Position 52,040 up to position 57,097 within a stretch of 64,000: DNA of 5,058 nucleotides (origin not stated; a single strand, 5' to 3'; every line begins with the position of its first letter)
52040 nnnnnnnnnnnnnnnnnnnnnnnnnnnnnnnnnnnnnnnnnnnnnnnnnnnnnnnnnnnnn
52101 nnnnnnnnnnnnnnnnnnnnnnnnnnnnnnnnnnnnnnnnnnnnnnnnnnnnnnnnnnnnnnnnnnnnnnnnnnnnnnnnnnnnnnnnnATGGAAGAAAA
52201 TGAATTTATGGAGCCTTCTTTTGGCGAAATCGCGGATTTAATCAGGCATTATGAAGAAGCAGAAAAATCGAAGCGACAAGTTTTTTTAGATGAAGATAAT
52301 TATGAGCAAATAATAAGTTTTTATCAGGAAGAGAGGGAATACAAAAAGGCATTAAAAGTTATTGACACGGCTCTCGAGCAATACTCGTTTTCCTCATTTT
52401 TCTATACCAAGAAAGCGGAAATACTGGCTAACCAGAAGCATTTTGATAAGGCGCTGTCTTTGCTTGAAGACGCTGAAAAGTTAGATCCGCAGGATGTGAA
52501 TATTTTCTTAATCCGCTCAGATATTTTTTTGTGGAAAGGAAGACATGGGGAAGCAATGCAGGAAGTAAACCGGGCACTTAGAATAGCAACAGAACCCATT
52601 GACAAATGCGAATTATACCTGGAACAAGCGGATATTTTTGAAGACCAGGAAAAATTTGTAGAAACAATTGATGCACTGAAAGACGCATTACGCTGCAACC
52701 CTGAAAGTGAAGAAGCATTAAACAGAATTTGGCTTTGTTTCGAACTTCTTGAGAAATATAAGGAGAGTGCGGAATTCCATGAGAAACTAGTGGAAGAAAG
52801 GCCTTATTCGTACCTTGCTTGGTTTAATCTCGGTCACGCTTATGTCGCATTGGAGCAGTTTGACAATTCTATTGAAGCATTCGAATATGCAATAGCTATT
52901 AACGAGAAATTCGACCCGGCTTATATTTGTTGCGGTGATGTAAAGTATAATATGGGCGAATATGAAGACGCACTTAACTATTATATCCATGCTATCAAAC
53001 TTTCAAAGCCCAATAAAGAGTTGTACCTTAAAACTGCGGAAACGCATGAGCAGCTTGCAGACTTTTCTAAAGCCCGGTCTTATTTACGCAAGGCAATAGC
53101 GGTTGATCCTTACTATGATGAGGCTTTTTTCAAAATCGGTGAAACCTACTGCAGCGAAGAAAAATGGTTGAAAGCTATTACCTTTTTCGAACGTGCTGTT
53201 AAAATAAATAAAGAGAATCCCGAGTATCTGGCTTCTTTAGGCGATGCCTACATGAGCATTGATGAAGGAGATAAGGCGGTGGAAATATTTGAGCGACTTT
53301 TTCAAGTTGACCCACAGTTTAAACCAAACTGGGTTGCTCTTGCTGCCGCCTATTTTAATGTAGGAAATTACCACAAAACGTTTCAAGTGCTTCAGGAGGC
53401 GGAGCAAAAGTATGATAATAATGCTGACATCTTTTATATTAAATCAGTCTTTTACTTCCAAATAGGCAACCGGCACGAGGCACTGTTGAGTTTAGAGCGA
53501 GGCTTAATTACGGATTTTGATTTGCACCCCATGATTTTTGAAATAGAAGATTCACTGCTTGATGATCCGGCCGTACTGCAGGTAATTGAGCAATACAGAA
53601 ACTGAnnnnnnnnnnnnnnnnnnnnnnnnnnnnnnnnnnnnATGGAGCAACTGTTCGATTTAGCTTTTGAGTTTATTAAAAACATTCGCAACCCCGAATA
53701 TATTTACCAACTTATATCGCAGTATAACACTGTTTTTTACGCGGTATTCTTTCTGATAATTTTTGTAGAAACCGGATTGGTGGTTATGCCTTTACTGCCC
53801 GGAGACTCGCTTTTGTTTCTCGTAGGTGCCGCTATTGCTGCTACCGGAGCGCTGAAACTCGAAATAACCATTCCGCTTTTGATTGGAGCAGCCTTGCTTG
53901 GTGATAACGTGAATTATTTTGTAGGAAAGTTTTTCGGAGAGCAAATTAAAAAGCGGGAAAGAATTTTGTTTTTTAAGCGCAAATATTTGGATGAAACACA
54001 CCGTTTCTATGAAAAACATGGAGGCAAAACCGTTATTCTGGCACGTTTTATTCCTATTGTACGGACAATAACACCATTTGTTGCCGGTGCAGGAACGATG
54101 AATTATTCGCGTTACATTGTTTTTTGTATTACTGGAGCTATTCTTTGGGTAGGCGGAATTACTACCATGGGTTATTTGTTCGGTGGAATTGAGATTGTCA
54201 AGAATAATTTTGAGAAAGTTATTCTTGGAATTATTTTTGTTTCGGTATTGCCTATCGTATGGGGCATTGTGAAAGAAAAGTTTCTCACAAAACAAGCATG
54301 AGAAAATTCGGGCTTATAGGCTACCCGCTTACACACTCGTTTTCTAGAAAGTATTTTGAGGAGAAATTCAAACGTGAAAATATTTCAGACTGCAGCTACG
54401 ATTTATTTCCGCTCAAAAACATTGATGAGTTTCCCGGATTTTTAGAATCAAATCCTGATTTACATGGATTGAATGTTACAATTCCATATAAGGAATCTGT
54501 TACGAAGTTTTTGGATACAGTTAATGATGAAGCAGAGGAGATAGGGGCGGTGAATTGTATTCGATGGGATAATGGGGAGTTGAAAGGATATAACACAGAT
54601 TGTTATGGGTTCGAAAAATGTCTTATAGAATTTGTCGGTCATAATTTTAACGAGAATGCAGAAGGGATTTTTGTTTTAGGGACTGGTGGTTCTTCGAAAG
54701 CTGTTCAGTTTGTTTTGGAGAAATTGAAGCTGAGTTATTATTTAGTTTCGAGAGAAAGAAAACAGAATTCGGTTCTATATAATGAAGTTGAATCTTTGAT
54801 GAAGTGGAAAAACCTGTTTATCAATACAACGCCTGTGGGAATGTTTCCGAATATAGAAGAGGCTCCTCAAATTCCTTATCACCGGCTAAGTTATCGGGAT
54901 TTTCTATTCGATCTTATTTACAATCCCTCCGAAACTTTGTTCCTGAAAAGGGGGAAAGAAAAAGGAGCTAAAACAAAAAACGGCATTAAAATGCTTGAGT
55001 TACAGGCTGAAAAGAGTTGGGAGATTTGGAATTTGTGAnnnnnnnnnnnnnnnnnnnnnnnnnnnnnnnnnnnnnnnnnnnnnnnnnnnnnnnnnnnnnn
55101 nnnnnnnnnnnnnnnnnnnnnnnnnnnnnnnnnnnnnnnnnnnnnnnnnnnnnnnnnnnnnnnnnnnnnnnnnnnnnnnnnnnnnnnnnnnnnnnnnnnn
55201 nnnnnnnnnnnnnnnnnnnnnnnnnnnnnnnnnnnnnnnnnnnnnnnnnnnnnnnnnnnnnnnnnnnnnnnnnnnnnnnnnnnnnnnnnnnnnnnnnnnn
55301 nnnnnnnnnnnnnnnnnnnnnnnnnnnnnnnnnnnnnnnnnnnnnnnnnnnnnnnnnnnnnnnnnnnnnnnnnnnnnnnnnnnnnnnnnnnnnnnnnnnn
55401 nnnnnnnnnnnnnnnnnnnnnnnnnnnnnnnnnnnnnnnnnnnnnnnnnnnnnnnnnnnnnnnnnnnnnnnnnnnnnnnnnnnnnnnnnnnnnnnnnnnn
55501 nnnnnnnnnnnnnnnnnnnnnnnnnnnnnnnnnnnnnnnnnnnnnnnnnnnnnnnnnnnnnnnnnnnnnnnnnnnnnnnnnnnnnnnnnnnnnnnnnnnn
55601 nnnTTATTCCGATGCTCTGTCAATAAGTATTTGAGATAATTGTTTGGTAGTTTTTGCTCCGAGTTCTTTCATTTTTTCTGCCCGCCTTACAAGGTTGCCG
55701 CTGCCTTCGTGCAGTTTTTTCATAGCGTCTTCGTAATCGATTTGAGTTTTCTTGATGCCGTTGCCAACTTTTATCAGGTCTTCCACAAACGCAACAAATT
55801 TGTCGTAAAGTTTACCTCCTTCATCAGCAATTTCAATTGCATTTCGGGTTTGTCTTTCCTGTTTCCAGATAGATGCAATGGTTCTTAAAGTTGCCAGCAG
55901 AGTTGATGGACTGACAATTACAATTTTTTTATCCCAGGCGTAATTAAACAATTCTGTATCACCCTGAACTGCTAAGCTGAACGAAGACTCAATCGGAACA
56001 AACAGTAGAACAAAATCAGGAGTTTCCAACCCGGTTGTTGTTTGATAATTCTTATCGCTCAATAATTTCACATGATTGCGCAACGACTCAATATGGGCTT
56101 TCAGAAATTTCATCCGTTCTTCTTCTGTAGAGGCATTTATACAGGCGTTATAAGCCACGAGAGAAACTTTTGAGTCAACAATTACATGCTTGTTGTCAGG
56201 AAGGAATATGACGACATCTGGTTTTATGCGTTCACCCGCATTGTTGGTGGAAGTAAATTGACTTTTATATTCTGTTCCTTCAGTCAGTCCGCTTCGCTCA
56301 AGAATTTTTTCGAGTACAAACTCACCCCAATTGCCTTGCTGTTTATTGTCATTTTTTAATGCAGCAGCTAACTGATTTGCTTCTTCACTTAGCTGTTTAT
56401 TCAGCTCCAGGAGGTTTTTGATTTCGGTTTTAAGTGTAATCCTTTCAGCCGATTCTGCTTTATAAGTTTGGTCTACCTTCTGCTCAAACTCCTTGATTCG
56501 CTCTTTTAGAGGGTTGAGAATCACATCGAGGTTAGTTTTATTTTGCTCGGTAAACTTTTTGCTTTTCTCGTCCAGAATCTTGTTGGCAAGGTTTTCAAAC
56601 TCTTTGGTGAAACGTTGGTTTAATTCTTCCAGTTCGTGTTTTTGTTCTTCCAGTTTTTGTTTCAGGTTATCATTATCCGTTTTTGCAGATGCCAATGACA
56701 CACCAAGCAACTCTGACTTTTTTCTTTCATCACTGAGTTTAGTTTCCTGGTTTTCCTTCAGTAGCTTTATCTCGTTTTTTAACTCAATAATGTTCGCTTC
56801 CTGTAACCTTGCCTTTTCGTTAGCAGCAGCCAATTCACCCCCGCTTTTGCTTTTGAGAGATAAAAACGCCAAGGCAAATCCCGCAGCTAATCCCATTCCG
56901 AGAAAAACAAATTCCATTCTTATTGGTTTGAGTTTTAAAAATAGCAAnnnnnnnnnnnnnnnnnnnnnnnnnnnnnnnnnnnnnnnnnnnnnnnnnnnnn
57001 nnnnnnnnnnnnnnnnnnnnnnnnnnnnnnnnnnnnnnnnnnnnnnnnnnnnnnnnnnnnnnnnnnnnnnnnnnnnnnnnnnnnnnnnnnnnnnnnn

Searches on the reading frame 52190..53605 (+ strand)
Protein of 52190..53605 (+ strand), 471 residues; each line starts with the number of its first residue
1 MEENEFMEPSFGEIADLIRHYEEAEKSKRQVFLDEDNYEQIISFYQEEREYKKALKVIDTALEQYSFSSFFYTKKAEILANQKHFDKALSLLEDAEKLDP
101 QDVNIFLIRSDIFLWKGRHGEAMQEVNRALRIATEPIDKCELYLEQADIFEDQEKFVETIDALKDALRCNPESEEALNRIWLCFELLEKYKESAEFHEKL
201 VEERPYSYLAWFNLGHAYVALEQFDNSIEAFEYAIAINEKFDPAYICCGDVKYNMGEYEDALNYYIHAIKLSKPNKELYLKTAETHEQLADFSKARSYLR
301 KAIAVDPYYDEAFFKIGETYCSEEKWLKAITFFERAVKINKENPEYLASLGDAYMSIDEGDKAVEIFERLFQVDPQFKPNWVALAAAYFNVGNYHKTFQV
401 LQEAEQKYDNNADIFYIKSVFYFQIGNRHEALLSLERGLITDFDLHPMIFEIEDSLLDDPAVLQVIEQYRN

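Call 32: search_protein_families(library=pfam, proteins=[window:52190-53605:+], max_evalue=0.001)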
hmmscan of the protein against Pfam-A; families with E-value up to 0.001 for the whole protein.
window:52190-53605:+ (471 aa): 26 families (the best 25 are shown)
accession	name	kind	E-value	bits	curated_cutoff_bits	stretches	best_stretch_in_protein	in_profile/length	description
PF07719.23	TPR_2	-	2.9e-33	111.6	27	1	209-240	2-33/34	Tetratricopeptide repeat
PF13428.12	TPR_14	-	6.8e-31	104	23.5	1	277-316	2-41/44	Tetratricopeptide repeat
PF14559.12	TPR_19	-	2.2e-29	102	25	2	323-387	4-67/68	Tetratricopeptide repeat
PF00515.34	TPR_1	-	3.2e-27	93.6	27.8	1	209-241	2-34/34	Tetratricopeptide repeat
PF13181.12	TPR_8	-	4.6e-26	89.2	25.7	1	210-240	3-33/34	Tetratricopeptide repeat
PF13432.12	TPR_16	-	3.5e-23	82.1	32.7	2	75-133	3-61/65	Tetratricopeptide repeat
PF13431.12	TPR_17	-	3.2e-21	74.2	24.4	0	198-226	3-31/34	Tetratricopeptide repeat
PF13424.12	TPR_12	-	9e-21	74.3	30.1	1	249-305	10-74/77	Tetratricopeptide repeat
PF13176.12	TPR_7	-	4.8e-20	70.3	27.9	0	347-370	2-25/36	Tetratricopeptide repeat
PF13414.12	TPR_11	-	1.5e-19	69.8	26.8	2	317-355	1-39/42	TPR repeat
PF12895.13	ANAPC3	-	6.9e-18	65.2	27.2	1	361-437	6-81/82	Anaphase-promoting complex, cyclosome, subunit 3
PF23914.1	TPR_CcmH_CycH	-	2.6e-14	53.8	42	1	299-411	39-154/158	Cytochrome c-type biogenesis protein H TPR domain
PF13371.12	TPR_9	-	1.4e-10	41.4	35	0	204-239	25-60/73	Tetratricopeptide repeat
PF25063.1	ARM_TT21_C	-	1.7e-10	41.6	35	0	208-275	95-162/209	Tetratricopeptide repeat protein 21 C-terminal ARM domain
PF25068.1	ARM_TT21_4th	-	3.1e-10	40.9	30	0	257-306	14-62/153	Tetratricopeptide repeat protein 21 forth ARM domain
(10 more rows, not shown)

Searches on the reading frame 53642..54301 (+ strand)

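Call 32: search_protein_families(library=pfam, proteins=[window:53642-54301:+], max_evalue=0.001)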
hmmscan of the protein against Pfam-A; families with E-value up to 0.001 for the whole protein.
window:53642-54301:+ (219 aa): 1 family
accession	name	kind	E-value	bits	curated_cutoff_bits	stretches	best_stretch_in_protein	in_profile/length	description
PF09335.16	VTT_dom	-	3.6e-21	76.3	33.9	1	52-178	1-122/123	VTT domain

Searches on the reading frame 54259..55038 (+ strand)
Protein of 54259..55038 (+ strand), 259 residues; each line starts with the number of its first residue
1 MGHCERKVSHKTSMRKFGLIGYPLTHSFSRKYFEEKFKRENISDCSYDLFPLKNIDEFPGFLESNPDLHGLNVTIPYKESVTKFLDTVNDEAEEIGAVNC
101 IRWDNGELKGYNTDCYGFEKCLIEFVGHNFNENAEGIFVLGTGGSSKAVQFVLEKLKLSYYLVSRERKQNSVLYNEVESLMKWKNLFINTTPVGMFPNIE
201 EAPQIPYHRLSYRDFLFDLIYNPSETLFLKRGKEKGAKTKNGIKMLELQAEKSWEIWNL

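Call 32: search_protein_families(library=pfam, proteins=[window:54259-55038:+], max_evalue=0.001)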
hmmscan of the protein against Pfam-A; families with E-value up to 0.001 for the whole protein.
window:54259-55038:+ (259 aa): 1 family
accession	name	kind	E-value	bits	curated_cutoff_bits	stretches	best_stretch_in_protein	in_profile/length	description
PF08501.16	Shikimate_dh_N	-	6e-20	71.7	27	1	19-101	1-83/83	Shikimate dehydrogenase substrate binding domain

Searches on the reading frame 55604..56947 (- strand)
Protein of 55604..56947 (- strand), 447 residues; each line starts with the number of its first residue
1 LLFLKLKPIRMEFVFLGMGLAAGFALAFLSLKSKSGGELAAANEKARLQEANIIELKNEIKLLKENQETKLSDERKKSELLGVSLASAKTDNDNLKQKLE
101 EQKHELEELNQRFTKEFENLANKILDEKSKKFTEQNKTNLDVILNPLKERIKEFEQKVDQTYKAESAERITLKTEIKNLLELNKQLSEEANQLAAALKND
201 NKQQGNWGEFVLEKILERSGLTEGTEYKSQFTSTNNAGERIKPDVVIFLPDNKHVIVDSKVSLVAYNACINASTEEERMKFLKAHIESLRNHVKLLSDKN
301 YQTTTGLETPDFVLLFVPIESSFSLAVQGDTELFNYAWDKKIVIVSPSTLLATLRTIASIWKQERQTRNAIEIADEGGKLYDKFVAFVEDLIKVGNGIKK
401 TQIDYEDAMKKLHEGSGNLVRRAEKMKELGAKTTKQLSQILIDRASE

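Call 32: search_protein_families(library=pfam, proteins=[window:55604-56947:-], max_evalue=0.001)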
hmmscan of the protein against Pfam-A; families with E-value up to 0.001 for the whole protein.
window:55604-56947:- (447 aa): 1 family
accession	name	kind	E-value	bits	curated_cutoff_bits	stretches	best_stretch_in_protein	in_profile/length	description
PF02646.22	RmuC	-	3.3e-107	358.4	26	1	139-436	2-291/291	RmuC family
